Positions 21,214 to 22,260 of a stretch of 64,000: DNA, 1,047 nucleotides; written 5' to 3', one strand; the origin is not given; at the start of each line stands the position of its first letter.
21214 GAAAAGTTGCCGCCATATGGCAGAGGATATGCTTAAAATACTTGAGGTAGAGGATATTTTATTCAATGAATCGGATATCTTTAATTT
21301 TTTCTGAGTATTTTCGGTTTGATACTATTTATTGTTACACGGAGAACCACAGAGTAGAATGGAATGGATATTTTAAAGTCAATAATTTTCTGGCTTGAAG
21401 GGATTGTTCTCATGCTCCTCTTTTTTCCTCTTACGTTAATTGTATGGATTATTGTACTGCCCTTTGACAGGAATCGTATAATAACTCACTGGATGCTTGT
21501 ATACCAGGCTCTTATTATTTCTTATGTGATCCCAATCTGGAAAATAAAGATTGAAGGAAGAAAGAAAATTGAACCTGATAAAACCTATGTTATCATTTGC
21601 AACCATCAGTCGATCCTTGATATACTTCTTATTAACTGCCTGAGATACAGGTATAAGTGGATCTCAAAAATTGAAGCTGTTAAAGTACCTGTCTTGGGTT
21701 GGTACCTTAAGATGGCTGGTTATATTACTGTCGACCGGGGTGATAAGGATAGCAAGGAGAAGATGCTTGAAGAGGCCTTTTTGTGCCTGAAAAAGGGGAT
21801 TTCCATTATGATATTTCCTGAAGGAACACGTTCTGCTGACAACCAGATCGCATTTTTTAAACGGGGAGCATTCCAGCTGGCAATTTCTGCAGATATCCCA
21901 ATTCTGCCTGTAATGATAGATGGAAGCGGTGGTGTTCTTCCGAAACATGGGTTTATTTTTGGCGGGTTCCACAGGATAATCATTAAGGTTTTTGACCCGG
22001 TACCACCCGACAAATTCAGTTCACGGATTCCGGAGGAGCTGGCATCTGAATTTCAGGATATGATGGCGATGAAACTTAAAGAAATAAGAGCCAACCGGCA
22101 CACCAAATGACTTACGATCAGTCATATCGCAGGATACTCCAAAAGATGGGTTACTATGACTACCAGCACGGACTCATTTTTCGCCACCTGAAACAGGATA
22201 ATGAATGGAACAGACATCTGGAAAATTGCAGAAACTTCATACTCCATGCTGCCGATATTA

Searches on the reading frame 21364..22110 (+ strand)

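Call 13: search_protein_families(library=ncbifam, proteins=[window:21364-22110:+])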
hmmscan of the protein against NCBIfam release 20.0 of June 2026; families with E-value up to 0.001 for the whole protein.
window:21364-22110:+ (248 aa): 9 families
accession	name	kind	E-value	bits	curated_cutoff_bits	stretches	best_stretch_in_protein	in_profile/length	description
TIGR00530.1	AGP_acyltrn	subfamily_domain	3.9e-33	114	102.95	1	60-185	3-129/130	1-acylglycerol-3-phosphate O-acyltransferase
NF011593.0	PRK15018.1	equivalog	7.5e-17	61.9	501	1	52-241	42-232/245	1-acylglycerol-3-phosphate O-acyltransferase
NF006386.0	PRK08633.1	equivalog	2.8e-15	55.1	1221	1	48-188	416-554/1147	acyl-[ACP]--phospholipid O-acyltransferase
NF052553.1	LyOrLpactfOlsABRUA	equivalog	2e-13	50.1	300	1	24-173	21-164/263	lyso-ornithine lipid O-acyltransferase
NF052552.1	LyOrLpactfOlsARHOCB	equivalog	2.6e-11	43.1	300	1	22-172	38-183/271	lyso-ornithine lipid O-acyltransferase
NF005291.0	PRK06814.1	equivalog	5.1e-09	34.6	1349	1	47-188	427-566/1140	acyl-[ACP]--phospholipid O-acyltransferase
NF010621.0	PRK14014.1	domain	6e-09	35.4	186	1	36-128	52-146/301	acetyltransferase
NF058536.1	LPAAT_acyl_YihG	equivalog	5.5e-08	32.4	260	1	14-114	18-127/290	1-acylglycerol-3-phosphate O-acyltransferase, YihG family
NF005959.0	PRK08043.1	equivalog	1.4e-05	23.5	886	1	55-188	10-140/719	bifunctional acyl-ACP--phospholipid O-acyltransferase/long-chain-fatty-acid--ACP ligase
